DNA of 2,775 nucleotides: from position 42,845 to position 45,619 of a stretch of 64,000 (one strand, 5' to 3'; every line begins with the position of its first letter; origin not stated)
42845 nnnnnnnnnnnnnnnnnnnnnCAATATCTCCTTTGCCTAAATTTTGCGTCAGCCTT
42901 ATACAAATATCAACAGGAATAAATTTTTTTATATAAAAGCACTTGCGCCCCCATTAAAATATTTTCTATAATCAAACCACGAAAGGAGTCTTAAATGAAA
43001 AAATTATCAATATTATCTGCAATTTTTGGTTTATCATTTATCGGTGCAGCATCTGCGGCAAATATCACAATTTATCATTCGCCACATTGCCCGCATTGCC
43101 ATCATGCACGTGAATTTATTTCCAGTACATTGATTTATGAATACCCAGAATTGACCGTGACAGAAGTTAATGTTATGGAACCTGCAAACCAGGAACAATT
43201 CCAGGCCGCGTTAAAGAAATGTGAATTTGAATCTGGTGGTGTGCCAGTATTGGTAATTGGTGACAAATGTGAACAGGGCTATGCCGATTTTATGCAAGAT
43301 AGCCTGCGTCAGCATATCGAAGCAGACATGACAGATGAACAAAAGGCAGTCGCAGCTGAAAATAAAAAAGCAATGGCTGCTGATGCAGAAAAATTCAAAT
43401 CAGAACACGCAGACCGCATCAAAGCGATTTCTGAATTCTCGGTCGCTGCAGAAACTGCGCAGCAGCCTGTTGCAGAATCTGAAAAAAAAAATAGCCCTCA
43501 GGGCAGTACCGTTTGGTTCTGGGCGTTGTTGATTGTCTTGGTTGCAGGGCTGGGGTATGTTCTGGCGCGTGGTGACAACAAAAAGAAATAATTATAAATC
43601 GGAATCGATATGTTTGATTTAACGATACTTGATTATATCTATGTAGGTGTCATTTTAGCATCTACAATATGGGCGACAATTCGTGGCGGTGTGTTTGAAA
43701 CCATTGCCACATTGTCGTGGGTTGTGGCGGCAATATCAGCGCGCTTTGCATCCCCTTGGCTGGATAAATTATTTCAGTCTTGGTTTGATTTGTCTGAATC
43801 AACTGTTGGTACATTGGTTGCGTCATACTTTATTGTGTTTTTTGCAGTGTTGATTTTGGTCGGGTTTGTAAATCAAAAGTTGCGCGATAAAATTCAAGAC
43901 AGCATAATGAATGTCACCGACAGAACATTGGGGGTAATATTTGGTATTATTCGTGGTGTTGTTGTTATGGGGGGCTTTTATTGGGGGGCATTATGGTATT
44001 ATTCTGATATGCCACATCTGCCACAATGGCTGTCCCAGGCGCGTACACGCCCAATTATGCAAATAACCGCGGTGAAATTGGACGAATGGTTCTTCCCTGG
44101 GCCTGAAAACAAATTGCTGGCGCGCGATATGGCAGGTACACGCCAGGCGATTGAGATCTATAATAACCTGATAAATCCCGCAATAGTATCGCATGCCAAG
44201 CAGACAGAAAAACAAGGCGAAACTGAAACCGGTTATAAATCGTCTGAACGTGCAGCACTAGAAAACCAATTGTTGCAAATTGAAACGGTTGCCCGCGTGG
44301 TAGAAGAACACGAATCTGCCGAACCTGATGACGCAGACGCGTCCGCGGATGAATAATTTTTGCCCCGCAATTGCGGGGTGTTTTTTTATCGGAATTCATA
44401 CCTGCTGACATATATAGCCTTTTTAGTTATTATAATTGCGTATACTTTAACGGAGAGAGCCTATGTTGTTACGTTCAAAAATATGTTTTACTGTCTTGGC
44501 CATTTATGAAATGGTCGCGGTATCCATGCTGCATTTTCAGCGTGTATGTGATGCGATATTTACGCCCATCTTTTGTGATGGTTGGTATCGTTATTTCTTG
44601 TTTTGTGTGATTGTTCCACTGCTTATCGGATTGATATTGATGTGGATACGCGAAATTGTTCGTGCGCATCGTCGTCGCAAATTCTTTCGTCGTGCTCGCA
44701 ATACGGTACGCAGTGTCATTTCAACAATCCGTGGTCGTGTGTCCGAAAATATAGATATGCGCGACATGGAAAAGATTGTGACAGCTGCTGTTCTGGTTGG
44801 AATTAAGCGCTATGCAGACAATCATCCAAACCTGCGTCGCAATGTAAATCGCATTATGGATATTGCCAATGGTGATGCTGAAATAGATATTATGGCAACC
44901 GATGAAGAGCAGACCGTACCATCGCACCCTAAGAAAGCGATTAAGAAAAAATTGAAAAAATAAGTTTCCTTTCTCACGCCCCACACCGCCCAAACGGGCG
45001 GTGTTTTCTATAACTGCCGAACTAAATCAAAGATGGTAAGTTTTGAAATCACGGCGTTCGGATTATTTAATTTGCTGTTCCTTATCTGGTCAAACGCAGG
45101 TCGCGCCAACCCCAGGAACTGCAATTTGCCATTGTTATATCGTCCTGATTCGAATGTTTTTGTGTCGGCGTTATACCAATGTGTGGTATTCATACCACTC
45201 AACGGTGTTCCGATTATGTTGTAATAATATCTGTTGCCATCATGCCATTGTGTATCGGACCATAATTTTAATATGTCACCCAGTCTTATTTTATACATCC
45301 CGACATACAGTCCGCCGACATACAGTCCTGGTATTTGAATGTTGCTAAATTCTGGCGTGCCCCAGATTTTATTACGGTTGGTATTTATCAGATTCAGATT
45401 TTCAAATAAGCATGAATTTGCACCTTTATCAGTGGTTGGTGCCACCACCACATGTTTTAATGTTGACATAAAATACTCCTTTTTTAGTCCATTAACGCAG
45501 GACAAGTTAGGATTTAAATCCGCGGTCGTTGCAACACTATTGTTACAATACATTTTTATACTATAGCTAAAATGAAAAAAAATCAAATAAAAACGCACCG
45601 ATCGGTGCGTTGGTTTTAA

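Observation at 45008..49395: HNH-nuclease-domain protein with two uncharacterised neighbours, flanked by LysR and truncated CI-like regulators: a candidate novel defence or abortive-infection module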

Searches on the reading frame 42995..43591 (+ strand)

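Call 3: search_protein_families(library=pfam, proteins=[window:42995-43591:+], max_evalue=0.1)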
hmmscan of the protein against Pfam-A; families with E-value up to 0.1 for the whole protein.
window:42995-43591:+ (198 aa): 3 families
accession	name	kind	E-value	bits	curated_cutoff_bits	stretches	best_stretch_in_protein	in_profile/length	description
PF00462.30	Glutaredoxin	-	4.5e-06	27.2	22.9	1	24-92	1-59/60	Glutaredoxin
PF05768.20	Glrx-like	-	0.0021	18.8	26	1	24-109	2-77/77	Glutaredoxin-like domain (DUF836)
PF20497.3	SWI-SNF_Ssr4_C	-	0.03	14.1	22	1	104-174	83-152/456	SWI/SNF and RSC complexes subunit Ssr4 C-terminal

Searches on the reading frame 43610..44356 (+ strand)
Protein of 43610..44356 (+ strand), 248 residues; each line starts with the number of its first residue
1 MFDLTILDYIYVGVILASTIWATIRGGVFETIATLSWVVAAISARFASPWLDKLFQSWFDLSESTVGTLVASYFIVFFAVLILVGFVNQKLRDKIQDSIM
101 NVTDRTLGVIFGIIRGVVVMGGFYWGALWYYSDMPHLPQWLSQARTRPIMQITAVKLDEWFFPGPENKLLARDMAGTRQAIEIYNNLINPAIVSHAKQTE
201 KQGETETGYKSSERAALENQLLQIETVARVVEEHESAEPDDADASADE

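Call 3: search_protein_families(library=pfam, proteins=[window:43610-44356:+], max_evalue=0.1)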
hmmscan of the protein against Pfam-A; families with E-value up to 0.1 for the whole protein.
window:43610-44356:+ (248 aa): 2 families
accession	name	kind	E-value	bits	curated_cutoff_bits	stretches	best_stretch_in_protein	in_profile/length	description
PF02674.22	Colicin_V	-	7.1e-23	81.6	29.3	1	7-151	1-140/144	Colicin V production protein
PF14056.11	DUF4250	-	0.025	15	27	1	81-97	6-22/55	Domain of unknown function (DUF4250)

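Call 51: find_related_loci(query=window:43610-44356:+, collection=metagenome_contigs, flank=10000)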
Query window:43610-44356:+ (248 aa) in metagenome_contigs; peptide patterns used: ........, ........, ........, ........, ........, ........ (x = any residue, [..] = any of these).
167 stretches matched a pattern; 35 encode a relative of the query (tblastn E <= 1e-3); 35 distinct loci.
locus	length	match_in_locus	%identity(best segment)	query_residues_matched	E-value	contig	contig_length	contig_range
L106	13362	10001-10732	86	1-241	2e-141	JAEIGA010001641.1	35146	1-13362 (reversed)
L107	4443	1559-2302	83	1-241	2e-140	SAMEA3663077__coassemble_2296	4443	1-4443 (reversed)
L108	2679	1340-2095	83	1-245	4e-144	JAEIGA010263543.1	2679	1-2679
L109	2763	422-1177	81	1-242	7e-143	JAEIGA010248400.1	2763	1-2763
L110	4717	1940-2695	79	1-242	2e-137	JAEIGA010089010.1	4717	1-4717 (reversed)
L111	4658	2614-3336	79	1-240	2e-132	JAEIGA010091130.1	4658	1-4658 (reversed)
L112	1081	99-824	72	1-236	2e-129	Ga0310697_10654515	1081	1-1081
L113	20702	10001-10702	74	1-233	7e-114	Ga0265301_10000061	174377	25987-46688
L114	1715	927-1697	65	1-248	7e-121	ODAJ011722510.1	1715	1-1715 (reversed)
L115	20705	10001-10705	67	1-235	1e-109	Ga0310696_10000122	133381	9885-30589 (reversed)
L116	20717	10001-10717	67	1-238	4e-109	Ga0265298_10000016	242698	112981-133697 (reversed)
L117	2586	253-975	72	1-226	1e-111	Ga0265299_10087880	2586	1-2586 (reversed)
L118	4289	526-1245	68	1-238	4e-107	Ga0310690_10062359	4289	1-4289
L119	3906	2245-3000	68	1-238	2e-107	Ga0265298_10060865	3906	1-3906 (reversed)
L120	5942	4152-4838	67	1-230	7e-106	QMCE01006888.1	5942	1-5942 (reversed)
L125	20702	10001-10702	63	1-233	6e-99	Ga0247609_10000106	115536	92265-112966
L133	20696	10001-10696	59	1-226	2e-90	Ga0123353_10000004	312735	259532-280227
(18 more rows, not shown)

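Call 56: search_protein_families(library=pfam, proteins=[L106:11901-13091:+], max_evalue=0.1)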
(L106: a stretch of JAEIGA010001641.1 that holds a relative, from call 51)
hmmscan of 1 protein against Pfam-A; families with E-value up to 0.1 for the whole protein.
L106:11901-13091:+ (396 aa): 1 family
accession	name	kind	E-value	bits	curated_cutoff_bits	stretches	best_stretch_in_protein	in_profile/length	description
PF14279.12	HNH_5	-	3e-11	43.5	27.5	1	7-57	1-55/56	HNH endonuclease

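Call 57: search_protein_families(library=padloc, proteins=[L106:11901-13091:+], max_evalue=0.1)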
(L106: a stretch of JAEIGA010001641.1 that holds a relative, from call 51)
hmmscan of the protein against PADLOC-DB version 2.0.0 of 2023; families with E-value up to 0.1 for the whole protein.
L106:11901-13091:+ (396 aa): 0 families

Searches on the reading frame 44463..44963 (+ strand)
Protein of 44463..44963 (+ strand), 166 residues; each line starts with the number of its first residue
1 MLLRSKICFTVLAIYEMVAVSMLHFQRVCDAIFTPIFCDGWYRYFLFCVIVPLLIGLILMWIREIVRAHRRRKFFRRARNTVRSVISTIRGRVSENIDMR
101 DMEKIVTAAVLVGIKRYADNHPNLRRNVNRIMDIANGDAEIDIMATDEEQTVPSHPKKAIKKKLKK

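Call 3: search_protein_families(library=pfam, proteins=[window:44463-44963:+], max_evalue=0.1)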
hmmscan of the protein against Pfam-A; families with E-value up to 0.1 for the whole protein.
window:44463-44963:+ (166 aa): 1 family
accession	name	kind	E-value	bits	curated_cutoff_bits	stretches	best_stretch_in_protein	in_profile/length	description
PF14357.11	DUF4404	-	0.024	15.7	27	1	79-133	23-76/83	Domain of unknown function (DUF4404)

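Call 4: search_protein_families(library=padloc, proteins=[window:44463-44963:+], max_evalue=0.1)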
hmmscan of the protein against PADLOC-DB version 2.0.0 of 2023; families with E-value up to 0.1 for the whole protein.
window:44463-44963:+ (166 aa): 0 families

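Call 7: search_protein_families(library=ncbifam, proteins=[window:44463-44963:+], max_evalue=0.1)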
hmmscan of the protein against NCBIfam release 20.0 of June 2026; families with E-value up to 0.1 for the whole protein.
window:44463-44963:+ (166 aa): 1 family
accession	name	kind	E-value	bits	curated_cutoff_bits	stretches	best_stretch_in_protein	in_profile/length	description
NF033093.1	HK_VicK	exception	0.019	13.6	680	1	49-135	15-100/448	cell wall metabolism sensor histidine kinase VicK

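Call 8: search_protein_families(library=phrogs, proteins=[window:44463-44963:+], max_evalue=0.1)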
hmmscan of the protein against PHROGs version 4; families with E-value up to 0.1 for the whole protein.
window:44463-44963:+ (166 aa): 2 families
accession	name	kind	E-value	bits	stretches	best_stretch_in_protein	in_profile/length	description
phrog_34077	-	unknown function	0.0073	17.7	1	84-136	43-94/109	-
phrog_30768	-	unknown function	0.026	15.7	1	45-96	22-74/100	-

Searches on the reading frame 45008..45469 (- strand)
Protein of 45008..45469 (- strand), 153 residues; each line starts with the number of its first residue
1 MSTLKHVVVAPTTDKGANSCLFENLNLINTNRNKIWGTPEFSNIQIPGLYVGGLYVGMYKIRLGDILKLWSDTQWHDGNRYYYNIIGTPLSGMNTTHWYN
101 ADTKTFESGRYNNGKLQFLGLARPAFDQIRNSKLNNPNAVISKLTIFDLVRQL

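Call 3: search_protein_families(library=pfam, proteins=[window:45008-45469:-], max_evalue=0.1)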
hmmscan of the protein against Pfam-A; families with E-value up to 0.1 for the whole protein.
window:45008-45469:- (153 aa): 0 families

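Call 4: search_protein_families(library=padloc, proteins=[window:45008-45469:-], max_evalue=0.1)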
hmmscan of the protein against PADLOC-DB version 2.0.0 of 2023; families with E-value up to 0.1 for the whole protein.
window:45008-45469:- (153 aa): 0 families

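Call 7: search_protein_families(library=ncbifam, proteins=[window:45008-45469:-], max_evalue=0.1)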
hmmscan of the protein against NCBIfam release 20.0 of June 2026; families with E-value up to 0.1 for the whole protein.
window:45008-45469:- (153 aa): 0 families

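Call 8: search_protein_families(library=phrogs, proteins=[window:45008-45469:-], max_evalue=0.1)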
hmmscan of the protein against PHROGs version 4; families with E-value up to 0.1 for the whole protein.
window:45008-45469:- (153 aa): 0 families

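Call 31: find_homologous_proteins(query=window:45008-45469:-, max_evalue=0.001)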
Query window:45008-45469:- (153 aa): 32 proteins with E <= 0.001 among 40 candidates.
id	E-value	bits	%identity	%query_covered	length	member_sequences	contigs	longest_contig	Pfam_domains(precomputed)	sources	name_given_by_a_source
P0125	1.8e-97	341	97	100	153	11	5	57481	-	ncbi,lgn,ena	-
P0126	9.9e-88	310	89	99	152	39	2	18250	-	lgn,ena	-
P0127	2.3e-85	302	87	99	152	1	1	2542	-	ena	-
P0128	1.8e-83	296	85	99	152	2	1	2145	-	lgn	-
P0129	2.4e-69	250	73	100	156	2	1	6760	-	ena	-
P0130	3.2e-63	230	68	99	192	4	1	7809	-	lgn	-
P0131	9.4e-62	225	65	99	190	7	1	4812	-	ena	-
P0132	6.4e-58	213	65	98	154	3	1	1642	-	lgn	-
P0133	1.1e-53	199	61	97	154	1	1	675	-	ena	-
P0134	1.1e-52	196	60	100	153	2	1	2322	-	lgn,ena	-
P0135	2.4e-50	188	61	95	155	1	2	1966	-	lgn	-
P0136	2.1e-49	185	58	98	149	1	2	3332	-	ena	-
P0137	1.1e-48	183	58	98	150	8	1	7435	-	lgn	-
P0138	6.7e-47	177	55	98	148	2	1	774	-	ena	-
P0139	1.2e-46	176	58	98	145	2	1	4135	-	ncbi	-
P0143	4.7e-45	171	56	98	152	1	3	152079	-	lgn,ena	-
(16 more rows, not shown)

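Call 86: find_encoding_contigs(protein=P0143, flank=6000, max_places=2)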
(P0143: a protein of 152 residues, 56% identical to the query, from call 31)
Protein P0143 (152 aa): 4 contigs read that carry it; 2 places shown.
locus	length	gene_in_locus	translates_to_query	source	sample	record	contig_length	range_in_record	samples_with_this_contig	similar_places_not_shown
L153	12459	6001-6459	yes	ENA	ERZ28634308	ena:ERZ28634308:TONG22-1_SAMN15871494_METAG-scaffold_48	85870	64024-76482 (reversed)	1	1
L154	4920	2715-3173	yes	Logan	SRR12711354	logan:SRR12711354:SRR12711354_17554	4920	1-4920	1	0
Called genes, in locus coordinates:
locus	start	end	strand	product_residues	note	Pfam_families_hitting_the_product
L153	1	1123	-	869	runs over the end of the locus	-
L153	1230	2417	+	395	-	PF07690:MFS_1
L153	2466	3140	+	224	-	-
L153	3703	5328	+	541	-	PF00005:ABC_tran, PF02463:SMC_N (faint), PF03193:RsgA_GTPase (faint), PF13175:AAA_15 (faint), PF13476:AAA_23 (faint), PF12848:ABC_tran_Xtn, PF00005:ABC_tran, PF13304:AAA_21 (weak), +4 more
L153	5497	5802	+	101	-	-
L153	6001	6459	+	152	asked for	-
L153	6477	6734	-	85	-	-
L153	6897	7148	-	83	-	-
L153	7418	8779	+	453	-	PF00587:tRNA-synt_2b, PF03129:HGTP_anticodon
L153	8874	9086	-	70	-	PF04070:DUF378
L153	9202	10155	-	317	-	PF00535:Glycos_transf_2, PF10111:Glyco_tranf_2_2, PF13506:Glyco_transf_21, PF13641:Glyco_tranf_2_3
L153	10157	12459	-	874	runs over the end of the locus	PF00690:Cation_ATPase_N, PF00122:E1-E2_ATPase, PF00702:Hydrolase, PF13246:Cation_ATPase, PF08282:Hydrolase_3 (weak), PF00689:Cation_ATPase_C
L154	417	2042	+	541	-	PF00005:ABC_tran, PF02463:SMC_N (faint), PF03193:RsgA_GTPase (faint), PF13175:AAA_15 (faint), PF13476:AAA_23 (faint), PF12848:ABC_tran_Xtn, PF00005:ABC_tran, PF13304:AAA_21 (weak), +4 more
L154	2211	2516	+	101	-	-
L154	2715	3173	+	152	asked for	-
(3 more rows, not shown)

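Call 90: predict_structure(alignment_id=A4)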
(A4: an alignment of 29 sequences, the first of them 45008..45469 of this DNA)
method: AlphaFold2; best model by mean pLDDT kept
length: 153 residues; sequences in the alignment: 29
mean_pLDDT: 90.7   pTM: 0.85
mean pLDDT of the five models: 90.7, 85.5, 85.3, 83.0, 66.8
residues with pLDDT >= 90: 113; 70-90: 32; 50-70: 6; < 50: 2
segments of 3 or more residues with pLDDT < 50: none
pLDDT, mean of each block of 10 residues (from residue 1): 59 90 97 95 94 91 96 94 94 93 96 90 94 81 96 95
secondary structure, 60 per line:
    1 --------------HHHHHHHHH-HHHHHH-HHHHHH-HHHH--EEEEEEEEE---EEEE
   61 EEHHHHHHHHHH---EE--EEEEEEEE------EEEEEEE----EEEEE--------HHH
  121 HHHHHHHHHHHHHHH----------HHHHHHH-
elements in order: H15-23 H25-30 H32-37 H39-42 E45-53 E57-62 H63-72 E80-87 E94-100 E105-109 H118-135 H146-152

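Call 92: fold_search(model_id=the predicted structure, library=pdb)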
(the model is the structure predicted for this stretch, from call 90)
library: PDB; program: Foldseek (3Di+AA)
matches with E <= 10: 461; with E <= 0.001: 0
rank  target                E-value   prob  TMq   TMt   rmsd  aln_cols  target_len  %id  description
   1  9mua_A                1.0e-01  0.11  0.19  0.17  13.5       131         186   11  4OT-SnoaL from P. atlanticus - Apo form (released 2025-04-09)
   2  9mup                  1.5e-01  0.07  0.16  0.14  14.5       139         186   11  4OT-SnoaL from P. atlanticus - 3-bromopropiolate treated (released 2025-04-09)
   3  3f8x_A                2.9e-01  0.13  0.29  0.32  10.1       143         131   11  Crystal structure of a putative delta-5-3-ketosteroid isomerase (eca2236) from pectobacterium atrosepticum scri1043 at (released 2008-12-09)
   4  8uso_C                4.8e-01  0.05  0.17  0.09  15.2       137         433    9  Full-length human CaMKII delta holoenzyme (released 2024-03-27)
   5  8uso_A                5.1e-01  0.04  0.17  0.08  15.9       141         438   12  Full-length human CaMKII delta holoenzyme (released 2024-03-27)
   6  4v4g_Aa               6.1e-01  0.12  0.24  0.33  10.7        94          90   14  Crystal structure of five 70s ribosomes from Escherichia Coli in complex with protein Y. (released 2014-07-09)
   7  3f8x_C                6.1e-01  0.09  0.27  0.29  12.4       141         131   12  Crystal structure of a putative delta-5-3-ketosteroid isomerase (eca2236) from pectobacterium atrosepticum scri1043 at (released 2008-12-09)
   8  3r4r_B                6.5e-01  0.06  0.14  0.10   7.6        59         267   15  Crystal structure of a fimbrial assembly protein (BDI_3522) from Parabacteroides distasonis ATCC 8503 at 2.38 A resolu (released 2011-03-30)
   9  4v8i_AY               7.4e-01  0.06  0.18  0.24  12.7        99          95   10  Crystal structure of YfiA bound to the 70S ribosome. (released 2014-07-09)
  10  2xre_B                8.4e-01  0.06  0.18  0.14  12.9       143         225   11  Detection of cobalt in previously unassigned human SENP1 structure (released 2010-10-06)
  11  3f8x_B                8.9e-01  0.08  0.27  0.30  12.1       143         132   12  Crystal structure of a putative delta-5-3-ketosteroid isomerase (eca2236) from pectobacterium atrosepticum scri1043 at (released 2008-12-09)
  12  5kvb                  8.9e-01  0.06  0.20  0.21  11.6       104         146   17  The crystal structure of hexachlorocyclohexane dehydrochlorinase LinA-type3 from Novosphingobium barchaimii LL02 (released 2017-07-19)
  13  8t6k_A                8.9e-01  0.03  0.17  0.18  15.0       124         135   10  Cryo-EM structure of tetradecameric CaMKII beta holoenzyme T287A T306A T307A (released 2024-06-19)
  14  5u5n_A                8.9e-01  0.02  0.14  0.09  15.3       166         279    8  The dimeric crystal structure of HTPA Reductase from Sellaginella moellendorffii (released 2017-12-06)
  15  2rfr                  9.5e-01  0.03  0.16  0.16  14.7       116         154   15  Crystal structure of an ntf2-like protein with a cystatin-like fold (saro_3722) from novosphingobium aromaticivorans dsm (released 2007-10-16)
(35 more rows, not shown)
